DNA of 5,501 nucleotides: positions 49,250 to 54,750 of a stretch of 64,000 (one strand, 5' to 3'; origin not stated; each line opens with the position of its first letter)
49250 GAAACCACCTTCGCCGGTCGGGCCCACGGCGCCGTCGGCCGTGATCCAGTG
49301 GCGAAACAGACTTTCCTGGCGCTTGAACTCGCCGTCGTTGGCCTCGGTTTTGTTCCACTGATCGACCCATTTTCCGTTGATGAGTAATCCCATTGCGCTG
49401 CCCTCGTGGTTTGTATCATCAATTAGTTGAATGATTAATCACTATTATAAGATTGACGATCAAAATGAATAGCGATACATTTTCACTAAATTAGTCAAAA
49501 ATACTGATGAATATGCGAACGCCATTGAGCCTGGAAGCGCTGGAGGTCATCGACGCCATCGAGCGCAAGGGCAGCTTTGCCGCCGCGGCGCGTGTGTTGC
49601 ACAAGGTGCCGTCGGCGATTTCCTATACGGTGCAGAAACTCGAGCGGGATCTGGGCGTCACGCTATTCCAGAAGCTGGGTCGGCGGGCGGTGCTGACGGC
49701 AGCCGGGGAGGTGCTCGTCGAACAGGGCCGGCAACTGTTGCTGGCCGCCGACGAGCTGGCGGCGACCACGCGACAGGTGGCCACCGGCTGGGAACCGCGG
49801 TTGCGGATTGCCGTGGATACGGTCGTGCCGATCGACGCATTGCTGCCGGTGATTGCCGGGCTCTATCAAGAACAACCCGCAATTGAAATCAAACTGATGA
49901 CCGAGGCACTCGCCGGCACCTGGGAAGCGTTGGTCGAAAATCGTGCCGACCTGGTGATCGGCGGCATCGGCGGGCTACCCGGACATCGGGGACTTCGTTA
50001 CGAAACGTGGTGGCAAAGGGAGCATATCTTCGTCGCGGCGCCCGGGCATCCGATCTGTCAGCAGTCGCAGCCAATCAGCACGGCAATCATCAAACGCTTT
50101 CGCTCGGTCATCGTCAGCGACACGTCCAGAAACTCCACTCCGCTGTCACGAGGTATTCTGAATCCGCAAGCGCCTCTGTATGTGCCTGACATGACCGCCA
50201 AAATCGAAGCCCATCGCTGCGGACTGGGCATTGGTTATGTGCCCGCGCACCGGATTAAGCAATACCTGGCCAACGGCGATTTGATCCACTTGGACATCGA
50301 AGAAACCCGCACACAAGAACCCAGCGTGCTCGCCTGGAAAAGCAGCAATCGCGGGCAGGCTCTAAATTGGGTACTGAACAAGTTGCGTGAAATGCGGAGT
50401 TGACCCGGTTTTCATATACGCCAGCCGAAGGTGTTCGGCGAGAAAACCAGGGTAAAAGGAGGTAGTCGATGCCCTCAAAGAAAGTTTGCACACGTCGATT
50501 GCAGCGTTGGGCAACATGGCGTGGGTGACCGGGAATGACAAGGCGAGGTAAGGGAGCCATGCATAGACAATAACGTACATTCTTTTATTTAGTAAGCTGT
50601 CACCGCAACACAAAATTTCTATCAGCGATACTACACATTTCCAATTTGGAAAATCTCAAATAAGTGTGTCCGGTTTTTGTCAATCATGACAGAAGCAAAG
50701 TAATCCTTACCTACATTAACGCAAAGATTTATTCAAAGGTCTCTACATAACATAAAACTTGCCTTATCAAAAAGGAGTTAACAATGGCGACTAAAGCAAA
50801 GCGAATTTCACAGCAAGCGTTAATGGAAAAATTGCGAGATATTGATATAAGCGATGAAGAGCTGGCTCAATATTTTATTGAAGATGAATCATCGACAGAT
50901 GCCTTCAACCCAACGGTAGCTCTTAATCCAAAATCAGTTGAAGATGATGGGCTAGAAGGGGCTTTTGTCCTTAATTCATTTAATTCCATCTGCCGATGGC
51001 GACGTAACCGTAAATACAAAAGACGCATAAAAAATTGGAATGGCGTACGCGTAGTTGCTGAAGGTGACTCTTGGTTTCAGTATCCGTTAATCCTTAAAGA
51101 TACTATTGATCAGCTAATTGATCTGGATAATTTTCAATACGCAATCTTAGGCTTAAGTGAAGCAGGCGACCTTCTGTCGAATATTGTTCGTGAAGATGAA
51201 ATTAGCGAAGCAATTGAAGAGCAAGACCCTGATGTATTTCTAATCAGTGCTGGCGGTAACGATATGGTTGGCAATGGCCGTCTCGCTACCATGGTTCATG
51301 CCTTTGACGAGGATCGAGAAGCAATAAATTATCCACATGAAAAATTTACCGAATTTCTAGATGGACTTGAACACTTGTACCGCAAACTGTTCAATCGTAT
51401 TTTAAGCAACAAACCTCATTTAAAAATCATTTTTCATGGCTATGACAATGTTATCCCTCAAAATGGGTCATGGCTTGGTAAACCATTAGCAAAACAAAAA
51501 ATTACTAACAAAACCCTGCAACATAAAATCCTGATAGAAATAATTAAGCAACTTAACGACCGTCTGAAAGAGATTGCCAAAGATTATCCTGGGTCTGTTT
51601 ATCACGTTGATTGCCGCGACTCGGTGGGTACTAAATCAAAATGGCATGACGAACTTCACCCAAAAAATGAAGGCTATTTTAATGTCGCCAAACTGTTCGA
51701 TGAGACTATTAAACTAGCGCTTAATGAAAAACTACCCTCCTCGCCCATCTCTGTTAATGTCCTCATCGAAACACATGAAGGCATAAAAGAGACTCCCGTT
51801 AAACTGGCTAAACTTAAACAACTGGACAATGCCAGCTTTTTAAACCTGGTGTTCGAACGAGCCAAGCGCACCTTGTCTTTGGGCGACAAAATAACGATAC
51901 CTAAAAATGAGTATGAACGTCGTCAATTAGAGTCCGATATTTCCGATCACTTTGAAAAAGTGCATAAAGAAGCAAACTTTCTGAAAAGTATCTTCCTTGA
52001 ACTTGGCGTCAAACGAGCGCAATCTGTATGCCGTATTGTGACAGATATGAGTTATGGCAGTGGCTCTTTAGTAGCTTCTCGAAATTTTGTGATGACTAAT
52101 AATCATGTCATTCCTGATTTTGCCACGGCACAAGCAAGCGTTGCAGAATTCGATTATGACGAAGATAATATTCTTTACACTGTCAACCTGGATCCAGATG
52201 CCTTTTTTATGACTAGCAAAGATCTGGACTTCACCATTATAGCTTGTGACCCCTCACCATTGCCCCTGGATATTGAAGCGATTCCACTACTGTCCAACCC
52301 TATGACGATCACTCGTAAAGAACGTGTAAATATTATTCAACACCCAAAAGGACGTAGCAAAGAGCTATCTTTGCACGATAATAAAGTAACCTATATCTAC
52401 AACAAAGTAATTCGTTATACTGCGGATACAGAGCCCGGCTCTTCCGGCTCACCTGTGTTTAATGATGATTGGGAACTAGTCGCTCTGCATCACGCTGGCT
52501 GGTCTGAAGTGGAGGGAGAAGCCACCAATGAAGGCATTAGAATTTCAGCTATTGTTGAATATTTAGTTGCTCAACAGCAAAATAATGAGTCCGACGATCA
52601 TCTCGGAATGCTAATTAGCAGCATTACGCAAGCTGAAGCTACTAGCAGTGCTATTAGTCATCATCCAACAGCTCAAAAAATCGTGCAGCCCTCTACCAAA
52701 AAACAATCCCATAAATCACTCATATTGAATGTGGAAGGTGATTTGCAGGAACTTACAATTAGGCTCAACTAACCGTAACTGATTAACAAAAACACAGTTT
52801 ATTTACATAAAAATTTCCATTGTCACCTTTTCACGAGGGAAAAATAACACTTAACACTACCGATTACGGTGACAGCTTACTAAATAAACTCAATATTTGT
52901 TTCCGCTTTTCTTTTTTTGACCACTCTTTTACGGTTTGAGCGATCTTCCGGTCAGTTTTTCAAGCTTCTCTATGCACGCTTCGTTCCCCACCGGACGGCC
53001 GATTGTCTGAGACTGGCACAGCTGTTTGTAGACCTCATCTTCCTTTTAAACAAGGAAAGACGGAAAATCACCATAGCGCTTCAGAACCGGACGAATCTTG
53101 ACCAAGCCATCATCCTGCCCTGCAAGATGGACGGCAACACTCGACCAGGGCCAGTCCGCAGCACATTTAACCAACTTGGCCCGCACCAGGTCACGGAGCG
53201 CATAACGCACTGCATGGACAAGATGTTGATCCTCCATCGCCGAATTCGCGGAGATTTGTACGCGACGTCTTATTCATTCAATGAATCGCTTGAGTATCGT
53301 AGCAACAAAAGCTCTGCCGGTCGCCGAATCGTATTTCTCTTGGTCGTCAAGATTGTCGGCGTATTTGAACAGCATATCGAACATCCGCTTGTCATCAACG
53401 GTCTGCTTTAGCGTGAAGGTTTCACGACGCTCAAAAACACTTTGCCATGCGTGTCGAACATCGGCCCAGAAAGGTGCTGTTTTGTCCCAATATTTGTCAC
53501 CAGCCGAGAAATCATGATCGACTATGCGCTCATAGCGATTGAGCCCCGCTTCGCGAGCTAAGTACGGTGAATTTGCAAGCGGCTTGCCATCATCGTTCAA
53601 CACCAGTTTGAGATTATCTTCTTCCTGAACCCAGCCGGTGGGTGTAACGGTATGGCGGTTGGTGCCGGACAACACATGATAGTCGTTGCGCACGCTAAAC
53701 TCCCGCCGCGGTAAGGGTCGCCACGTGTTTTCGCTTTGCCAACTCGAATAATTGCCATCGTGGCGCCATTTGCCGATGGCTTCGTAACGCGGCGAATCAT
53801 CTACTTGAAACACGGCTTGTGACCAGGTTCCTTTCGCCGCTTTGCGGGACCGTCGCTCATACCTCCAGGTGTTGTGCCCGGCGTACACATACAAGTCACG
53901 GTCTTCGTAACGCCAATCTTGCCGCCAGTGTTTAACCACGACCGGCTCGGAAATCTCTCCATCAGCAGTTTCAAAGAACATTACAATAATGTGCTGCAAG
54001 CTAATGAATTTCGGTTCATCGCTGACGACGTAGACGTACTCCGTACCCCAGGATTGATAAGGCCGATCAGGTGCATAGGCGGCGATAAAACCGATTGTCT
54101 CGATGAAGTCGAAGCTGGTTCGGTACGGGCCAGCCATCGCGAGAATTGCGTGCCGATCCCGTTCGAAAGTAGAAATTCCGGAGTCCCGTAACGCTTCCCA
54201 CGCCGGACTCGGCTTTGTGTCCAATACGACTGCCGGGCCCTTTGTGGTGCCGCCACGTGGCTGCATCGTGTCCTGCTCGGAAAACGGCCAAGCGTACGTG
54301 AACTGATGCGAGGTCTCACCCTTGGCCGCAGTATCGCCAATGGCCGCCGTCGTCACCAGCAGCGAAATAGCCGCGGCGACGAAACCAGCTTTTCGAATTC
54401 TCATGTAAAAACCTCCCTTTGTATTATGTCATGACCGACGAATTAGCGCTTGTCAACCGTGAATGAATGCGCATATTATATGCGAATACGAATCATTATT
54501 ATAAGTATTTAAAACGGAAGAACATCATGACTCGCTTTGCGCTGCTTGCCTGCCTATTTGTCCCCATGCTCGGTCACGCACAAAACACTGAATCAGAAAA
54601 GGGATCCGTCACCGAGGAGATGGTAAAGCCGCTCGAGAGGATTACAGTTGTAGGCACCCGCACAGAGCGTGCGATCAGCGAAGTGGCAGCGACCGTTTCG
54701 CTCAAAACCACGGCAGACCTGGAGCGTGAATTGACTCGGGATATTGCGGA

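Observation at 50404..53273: Permuted halves of one HUH (RayT/IS200-like) transposase gene flank the cargo, each abutting one arm of a perfect 22-bp inverted repeat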

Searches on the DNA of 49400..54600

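Call 71: search_rna_families(source=window, start=49400, end=54600, threshold=evalue, max_evalue=1)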
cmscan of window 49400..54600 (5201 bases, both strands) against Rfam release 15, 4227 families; matches with E-value up to 1: 0.
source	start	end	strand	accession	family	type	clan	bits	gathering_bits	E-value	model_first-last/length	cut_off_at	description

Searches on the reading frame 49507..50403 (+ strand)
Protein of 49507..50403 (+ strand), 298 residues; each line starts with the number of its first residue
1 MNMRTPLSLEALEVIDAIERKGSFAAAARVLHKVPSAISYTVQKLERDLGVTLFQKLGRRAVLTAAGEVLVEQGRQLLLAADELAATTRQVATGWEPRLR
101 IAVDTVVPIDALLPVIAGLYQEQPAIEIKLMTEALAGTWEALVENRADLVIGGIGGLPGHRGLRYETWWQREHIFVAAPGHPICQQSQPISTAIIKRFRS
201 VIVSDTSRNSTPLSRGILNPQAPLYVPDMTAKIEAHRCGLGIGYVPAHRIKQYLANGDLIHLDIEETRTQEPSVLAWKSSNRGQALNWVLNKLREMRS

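Call 8: search_protein_families(library=pfam, proteins=[window:49507-50403:+], max_evalue=0.01)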
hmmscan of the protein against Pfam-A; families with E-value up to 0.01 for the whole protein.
window:49507-50403:+ (298 aa): 2 families
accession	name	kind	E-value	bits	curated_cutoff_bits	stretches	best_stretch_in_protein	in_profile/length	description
PF03466.25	LysR_substrate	-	2e-26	93.1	28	1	94-295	3-206/209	LysR substrate binding domain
PF00126.33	HTH_1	-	6.4e-18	64.9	26.6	1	9-68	1-60/60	Bacterial regulatory helix-turn-helix protein, lysR family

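Call 33: find_encoding_contigs(protein=window:49507-50403:+, flank=5000, max_places=10)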
Protein window:49507-50403:+ (298 aa): 5 contigs read that carry it; 5 places shown.
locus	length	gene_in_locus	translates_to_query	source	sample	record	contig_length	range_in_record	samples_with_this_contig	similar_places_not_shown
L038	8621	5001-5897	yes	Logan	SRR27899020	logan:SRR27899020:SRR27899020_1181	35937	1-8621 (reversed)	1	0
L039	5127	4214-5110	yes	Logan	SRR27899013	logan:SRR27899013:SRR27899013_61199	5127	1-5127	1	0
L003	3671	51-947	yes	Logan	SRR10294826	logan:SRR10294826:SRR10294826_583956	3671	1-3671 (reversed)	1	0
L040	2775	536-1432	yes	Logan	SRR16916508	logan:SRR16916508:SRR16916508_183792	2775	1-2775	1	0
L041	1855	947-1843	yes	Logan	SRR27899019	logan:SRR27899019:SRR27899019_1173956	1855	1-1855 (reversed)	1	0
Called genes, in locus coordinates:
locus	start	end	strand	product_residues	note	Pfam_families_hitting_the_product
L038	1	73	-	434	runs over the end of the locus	-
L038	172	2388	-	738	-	PF13328:HD_4, PF04607:RelA_SpoT, PF02824:TGS, PF19296:RelA_AH, PF28438:RelA_RIS, PF01842:ACT, PF13291:ACT_4, PF22629:ACT_AHAS_ss (weak)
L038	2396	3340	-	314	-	PF00291:PALP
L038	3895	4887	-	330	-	PF13409:GST_N_2, PF13410:GST_C_2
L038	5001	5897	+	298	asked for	PF00126:HTH_1, PF03466:LysR_substrate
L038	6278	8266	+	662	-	PF00657:Lipase_GDSL (faint), PF13472:Lipase_GDSL_2, PF13365:Trypsin_2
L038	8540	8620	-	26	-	?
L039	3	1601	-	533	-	?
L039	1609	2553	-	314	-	PF00291:PALP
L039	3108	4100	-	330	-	PF13409:GST_N_2, PF13410:GST_C_2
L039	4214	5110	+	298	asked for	PF00126:HTH_1, PF03466:LysR_substrate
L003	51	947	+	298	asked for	PF00126:HTH_1, PF03466:LysR_substrate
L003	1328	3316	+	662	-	PF00657:Lipase_GDSL (faint), PF13472:Lipase_GDSL_2, PF13365:Trypsin_2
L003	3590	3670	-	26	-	?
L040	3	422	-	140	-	?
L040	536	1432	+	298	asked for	PF00126:HTH_1, PF03466:LysR_substrate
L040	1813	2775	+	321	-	?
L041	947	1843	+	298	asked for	PF00126:HTH_1, PF03466:LysR_substrate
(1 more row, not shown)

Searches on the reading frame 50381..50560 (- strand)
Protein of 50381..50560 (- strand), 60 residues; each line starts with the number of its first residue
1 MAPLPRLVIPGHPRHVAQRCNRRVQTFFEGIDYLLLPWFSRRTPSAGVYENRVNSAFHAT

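Call 8: search_protein_families(library=pfam, proteins=[window:50381-50560:-], max_evalue=0.01)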
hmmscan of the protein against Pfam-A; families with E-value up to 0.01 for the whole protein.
seq(60 aa): 0 families

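Call 9: search_protein_families(library=ncbifam, proteins=[window:50381-50560:-], max_evalue=0.01)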
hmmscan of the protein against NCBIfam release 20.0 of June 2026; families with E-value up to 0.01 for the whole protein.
seq(60 aa): 0 families
